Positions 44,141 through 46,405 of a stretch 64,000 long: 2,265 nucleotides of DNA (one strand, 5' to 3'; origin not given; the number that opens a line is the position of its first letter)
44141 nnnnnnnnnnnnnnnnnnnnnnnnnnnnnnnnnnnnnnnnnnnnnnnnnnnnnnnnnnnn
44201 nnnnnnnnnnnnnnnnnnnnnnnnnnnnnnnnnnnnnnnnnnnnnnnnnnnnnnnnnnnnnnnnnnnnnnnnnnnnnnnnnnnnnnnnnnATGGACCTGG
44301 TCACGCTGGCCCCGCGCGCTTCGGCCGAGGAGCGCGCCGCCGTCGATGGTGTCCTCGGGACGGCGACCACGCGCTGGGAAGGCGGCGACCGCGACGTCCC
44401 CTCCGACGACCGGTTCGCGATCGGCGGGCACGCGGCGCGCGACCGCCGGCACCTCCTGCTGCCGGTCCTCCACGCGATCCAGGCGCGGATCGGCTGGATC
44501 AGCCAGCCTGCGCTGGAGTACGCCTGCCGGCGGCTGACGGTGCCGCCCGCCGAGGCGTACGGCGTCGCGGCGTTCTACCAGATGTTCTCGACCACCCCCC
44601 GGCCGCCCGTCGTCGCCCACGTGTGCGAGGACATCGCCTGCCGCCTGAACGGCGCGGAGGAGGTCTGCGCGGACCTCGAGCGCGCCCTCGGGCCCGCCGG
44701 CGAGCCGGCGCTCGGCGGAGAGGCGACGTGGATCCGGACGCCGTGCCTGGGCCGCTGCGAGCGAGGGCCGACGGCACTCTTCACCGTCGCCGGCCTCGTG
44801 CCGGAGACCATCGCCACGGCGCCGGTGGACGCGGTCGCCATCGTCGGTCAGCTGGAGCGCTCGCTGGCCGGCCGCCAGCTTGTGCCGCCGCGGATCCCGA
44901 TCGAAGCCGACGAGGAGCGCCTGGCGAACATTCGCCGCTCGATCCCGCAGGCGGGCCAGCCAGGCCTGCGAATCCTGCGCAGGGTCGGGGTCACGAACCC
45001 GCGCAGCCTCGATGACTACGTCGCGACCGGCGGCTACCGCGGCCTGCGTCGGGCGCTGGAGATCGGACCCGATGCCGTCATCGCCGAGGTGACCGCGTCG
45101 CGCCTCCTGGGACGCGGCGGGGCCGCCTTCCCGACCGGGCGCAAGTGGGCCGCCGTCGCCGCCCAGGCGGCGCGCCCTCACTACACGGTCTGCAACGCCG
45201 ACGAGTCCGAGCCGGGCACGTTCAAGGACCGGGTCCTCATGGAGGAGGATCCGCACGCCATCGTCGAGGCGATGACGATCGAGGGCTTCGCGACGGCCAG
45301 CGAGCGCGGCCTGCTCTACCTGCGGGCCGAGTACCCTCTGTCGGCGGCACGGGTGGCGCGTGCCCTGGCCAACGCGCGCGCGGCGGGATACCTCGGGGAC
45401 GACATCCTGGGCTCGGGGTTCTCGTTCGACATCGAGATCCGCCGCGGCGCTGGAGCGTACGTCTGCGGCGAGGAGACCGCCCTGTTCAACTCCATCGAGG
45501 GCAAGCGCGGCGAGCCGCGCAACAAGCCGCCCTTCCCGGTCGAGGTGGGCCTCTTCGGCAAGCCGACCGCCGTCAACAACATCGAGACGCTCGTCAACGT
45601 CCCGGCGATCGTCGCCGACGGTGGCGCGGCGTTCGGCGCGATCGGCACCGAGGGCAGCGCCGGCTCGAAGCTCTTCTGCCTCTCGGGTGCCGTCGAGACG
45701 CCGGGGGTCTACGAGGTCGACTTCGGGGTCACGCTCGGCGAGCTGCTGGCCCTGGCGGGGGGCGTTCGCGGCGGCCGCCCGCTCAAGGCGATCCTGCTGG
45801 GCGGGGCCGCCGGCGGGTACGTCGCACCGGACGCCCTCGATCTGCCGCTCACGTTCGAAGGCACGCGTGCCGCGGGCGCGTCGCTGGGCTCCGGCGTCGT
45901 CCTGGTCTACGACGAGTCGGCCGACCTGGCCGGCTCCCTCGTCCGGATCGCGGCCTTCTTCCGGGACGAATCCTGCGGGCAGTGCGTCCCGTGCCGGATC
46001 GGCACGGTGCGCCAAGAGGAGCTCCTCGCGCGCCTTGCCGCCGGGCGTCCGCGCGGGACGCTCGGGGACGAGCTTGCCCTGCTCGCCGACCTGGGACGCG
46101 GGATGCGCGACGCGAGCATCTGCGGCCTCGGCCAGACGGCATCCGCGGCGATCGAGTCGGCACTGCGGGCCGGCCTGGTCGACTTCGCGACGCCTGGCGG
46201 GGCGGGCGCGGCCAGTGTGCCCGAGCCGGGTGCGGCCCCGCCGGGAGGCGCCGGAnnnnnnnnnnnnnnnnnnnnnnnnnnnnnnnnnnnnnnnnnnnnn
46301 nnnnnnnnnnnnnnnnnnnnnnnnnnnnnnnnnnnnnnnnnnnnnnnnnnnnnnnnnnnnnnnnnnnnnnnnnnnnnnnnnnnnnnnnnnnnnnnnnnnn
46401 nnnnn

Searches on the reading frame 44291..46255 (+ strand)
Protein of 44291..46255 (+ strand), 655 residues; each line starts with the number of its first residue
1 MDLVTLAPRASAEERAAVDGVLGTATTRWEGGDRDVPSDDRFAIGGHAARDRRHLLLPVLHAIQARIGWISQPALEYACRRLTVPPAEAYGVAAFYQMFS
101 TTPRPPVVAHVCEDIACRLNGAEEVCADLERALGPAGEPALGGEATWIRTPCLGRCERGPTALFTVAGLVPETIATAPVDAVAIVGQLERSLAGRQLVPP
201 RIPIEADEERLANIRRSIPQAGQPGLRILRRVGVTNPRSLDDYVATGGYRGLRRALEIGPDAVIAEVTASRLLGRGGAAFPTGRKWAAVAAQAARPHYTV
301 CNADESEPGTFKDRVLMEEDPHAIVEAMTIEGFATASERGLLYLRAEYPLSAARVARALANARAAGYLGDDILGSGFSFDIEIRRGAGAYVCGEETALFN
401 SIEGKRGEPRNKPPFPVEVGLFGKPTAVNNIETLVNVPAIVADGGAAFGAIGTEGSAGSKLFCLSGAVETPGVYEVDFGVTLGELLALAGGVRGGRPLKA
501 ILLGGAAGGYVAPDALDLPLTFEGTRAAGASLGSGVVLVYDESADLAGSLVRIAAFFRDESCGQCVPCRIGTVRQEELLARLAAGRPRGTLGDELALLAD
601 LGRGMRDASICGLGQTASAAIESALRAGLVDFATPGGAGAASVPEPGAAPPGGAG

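Call 6: search_protein_families(library=pfam, proteins=[window:44291-46255:+], max_evalue=0.01)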
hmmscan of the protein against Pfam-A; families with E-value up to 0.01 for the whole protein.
window:44291-46255:+ (655 aa): 5 families
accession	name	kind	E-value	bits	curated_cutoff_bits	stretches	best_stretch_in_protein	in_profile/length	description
PF01512.22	Complex1_51K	-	4.3e-44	150.5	31.2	1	267-438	1-149/150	Nuo51 FMN-binding domain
PF01257.25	2Fe-2S_thioredx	-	5.8e-27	94.8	24.8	1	51-163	10-123/145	Thioredoxin-like [2Fe-2S] ferredoxin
PF10589.14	NADH_4Fe-4S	-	3.4e-20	72.1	23.5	1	552-626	5-76/85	NADH-ubiquinone oxidoreductase-F iron-sulfur binding region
PF10531.15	SLBB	-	7.8e-07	29.3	27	1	462-496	2-36/55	SLBB domain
PF22461.2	SLBB_2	-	1.2e-06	28.9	27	1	460-506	1-49/79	SLBB domain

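Call 27: search_protein_families(library=ncbifam, proteins=[window:44291-46255:+], max_evalue=0.00001)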
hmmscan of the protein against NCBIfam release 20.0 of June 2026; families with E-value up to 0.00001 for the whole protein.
window:44291-46255:+ (655 aa): 14 families
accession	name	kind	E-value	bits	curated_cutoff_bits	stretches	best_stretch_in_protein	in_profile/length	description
TIGR01959.1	nuoF_fam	equivalog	6.8e-136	452.9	558.65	1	229-627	3-401/410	NADH-quinone oxidoreductase subunit NuoF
NF010120.0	PRK13596.1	equivalog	3.4e-109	365.3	389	1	227-626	7-407/433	NADH-quinone oxidoreductase subunit NuoF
NF008436.0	PRK11278.1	equivalog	6.5e-104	348.3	749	1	236-604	23-393/448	NADH-quinone oxidoreductase subunit NuoF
NF005722.0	PRK07539.1-2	equivalog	3.3e-22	79.2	141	1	47-163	18-135/157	NADH-quinone oxidoreductase subunit NuoE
TIGR01958.1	nuoE_fam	subfamily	6.6e-21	75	142.4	1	50-163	12-126/148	NADH-quinone oxidoreductase subunit NuoE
NF005747.0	PRK07571.1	equivalog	2.6e-19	69.5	224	1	51-165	34-149/173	bidirectional hydrogenase complex protein HoxE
NF004638.0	PRK05988.1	equivalog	8.9e-16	58.1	198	1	54-163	26-136/159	formate dehydrogenase subunit gamma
NF005725.0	PRK07539.1-5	equivalog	5.5e-15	55.5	220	1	51-160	36-147/174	NADH-quinone oxidoreductase subunit NuoE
NF005721.0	PRK07539.1-1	equivalog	1.9e-13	50.3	308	1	51-161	43-154/292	NADH-quinone oxidoreductase subunit NuoE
NF005723.0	PRK07539.1-3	equivalog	1.1e-12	48.1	226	1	47-164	17-135/158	NADH-quinone oxidoreductase subunit NuoE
NF005724.0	PRK07539.1-4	equivalog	2.1e-12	47.4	280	1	56-163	42-151/240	NADH-quinone oxidoreductase subunit NuoE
NF009040.0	PRK12373.1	equivalog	2.8e-09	37.2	514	1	56-163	39-148/400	NADH-quinone oxidoreductase subunit E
NF003454.1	PRK05035.1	equivalog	3.4e-07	29.1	345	1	259-514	122-340/556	electron transport complex subunit RsxC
TIGR01945.1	rnfC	subfamily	3.6e-07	29.1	245.95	1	257-330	118-189/435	RnfABCDGE type electron transport complex subunit C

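Call 58: search_solved_structures(query=window:44291-46255:+, max_evalue=1e-40, show_alignments=5)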
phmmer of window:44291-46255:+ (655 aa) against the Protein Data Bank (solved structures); distinct sequences matched with E-value up to 1e-40: 61 (the best 60 are shown).
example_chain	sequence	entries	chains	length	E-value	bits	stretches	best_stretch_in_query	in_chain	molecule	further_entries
7t2r_B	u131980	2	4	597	2.4e-118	399.6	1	111-626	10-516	NiFe hydrogenase subunit B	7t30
7q4v_B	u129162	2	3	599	6.3e-115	388.3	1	112-626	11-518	Iron hydrogenase HydB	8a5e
9bov_B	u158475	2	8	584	3.8e-114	385.8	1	228-626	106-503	NADH dehydrogenase (Quinone)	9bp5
9n5u_B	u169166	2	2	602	1.2e-111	377.5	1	228-625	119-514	NfnB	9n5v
8oh5_B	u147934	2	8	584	1.6e-111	377.1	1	228-626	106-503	NAD-reducing hydrogenase subunit HoxF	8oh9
7p5h_B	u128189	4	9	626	4.5e-111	375.6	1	109-626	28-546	Fe-hydrogenase, subunit beta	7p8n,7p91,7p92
8a6t_B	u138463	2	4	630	1.3e-110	374.1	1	148-625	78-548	Electron bifurcating hydrogenase subunit HydB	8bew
7q4w_B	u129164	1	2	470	1.6e-108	367.2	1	240-626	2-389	Iron hydrogenase HydB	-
6vw7_B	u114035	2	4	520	1.1e-107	364.4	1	214-634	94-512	NAD-dependent formate dehydrogenase beta subunit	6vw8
9mqx_B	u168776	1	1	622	3.5e-106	359.5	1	106-626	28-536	NADH:ubiquinone oxidoreductase, NADH-binding (51 kD) subunit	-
6hl2_B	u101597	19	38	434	9.6e-106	358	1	228-625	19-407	NADH-quinone oxidoreductase subunit F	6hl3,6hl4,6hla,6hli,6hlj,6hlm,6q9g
6q9c_B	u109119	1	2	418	9.7e-106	358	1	228-625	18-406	NADH-quinone oxidoreductase subunit F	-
7q5y_C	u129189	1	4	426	9.7e-106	358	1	228-625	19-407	NADH-quinone oxidoreductase subunit F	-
9fii_B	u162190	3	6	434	3.4e-105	356.2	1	228-625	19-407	NADH-quinone oxidoreductase subunit F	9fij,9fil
6r7p_B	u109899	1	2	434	4.7e-105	355.7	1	228-625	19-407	NADH-quinone oxidoreductase subunit F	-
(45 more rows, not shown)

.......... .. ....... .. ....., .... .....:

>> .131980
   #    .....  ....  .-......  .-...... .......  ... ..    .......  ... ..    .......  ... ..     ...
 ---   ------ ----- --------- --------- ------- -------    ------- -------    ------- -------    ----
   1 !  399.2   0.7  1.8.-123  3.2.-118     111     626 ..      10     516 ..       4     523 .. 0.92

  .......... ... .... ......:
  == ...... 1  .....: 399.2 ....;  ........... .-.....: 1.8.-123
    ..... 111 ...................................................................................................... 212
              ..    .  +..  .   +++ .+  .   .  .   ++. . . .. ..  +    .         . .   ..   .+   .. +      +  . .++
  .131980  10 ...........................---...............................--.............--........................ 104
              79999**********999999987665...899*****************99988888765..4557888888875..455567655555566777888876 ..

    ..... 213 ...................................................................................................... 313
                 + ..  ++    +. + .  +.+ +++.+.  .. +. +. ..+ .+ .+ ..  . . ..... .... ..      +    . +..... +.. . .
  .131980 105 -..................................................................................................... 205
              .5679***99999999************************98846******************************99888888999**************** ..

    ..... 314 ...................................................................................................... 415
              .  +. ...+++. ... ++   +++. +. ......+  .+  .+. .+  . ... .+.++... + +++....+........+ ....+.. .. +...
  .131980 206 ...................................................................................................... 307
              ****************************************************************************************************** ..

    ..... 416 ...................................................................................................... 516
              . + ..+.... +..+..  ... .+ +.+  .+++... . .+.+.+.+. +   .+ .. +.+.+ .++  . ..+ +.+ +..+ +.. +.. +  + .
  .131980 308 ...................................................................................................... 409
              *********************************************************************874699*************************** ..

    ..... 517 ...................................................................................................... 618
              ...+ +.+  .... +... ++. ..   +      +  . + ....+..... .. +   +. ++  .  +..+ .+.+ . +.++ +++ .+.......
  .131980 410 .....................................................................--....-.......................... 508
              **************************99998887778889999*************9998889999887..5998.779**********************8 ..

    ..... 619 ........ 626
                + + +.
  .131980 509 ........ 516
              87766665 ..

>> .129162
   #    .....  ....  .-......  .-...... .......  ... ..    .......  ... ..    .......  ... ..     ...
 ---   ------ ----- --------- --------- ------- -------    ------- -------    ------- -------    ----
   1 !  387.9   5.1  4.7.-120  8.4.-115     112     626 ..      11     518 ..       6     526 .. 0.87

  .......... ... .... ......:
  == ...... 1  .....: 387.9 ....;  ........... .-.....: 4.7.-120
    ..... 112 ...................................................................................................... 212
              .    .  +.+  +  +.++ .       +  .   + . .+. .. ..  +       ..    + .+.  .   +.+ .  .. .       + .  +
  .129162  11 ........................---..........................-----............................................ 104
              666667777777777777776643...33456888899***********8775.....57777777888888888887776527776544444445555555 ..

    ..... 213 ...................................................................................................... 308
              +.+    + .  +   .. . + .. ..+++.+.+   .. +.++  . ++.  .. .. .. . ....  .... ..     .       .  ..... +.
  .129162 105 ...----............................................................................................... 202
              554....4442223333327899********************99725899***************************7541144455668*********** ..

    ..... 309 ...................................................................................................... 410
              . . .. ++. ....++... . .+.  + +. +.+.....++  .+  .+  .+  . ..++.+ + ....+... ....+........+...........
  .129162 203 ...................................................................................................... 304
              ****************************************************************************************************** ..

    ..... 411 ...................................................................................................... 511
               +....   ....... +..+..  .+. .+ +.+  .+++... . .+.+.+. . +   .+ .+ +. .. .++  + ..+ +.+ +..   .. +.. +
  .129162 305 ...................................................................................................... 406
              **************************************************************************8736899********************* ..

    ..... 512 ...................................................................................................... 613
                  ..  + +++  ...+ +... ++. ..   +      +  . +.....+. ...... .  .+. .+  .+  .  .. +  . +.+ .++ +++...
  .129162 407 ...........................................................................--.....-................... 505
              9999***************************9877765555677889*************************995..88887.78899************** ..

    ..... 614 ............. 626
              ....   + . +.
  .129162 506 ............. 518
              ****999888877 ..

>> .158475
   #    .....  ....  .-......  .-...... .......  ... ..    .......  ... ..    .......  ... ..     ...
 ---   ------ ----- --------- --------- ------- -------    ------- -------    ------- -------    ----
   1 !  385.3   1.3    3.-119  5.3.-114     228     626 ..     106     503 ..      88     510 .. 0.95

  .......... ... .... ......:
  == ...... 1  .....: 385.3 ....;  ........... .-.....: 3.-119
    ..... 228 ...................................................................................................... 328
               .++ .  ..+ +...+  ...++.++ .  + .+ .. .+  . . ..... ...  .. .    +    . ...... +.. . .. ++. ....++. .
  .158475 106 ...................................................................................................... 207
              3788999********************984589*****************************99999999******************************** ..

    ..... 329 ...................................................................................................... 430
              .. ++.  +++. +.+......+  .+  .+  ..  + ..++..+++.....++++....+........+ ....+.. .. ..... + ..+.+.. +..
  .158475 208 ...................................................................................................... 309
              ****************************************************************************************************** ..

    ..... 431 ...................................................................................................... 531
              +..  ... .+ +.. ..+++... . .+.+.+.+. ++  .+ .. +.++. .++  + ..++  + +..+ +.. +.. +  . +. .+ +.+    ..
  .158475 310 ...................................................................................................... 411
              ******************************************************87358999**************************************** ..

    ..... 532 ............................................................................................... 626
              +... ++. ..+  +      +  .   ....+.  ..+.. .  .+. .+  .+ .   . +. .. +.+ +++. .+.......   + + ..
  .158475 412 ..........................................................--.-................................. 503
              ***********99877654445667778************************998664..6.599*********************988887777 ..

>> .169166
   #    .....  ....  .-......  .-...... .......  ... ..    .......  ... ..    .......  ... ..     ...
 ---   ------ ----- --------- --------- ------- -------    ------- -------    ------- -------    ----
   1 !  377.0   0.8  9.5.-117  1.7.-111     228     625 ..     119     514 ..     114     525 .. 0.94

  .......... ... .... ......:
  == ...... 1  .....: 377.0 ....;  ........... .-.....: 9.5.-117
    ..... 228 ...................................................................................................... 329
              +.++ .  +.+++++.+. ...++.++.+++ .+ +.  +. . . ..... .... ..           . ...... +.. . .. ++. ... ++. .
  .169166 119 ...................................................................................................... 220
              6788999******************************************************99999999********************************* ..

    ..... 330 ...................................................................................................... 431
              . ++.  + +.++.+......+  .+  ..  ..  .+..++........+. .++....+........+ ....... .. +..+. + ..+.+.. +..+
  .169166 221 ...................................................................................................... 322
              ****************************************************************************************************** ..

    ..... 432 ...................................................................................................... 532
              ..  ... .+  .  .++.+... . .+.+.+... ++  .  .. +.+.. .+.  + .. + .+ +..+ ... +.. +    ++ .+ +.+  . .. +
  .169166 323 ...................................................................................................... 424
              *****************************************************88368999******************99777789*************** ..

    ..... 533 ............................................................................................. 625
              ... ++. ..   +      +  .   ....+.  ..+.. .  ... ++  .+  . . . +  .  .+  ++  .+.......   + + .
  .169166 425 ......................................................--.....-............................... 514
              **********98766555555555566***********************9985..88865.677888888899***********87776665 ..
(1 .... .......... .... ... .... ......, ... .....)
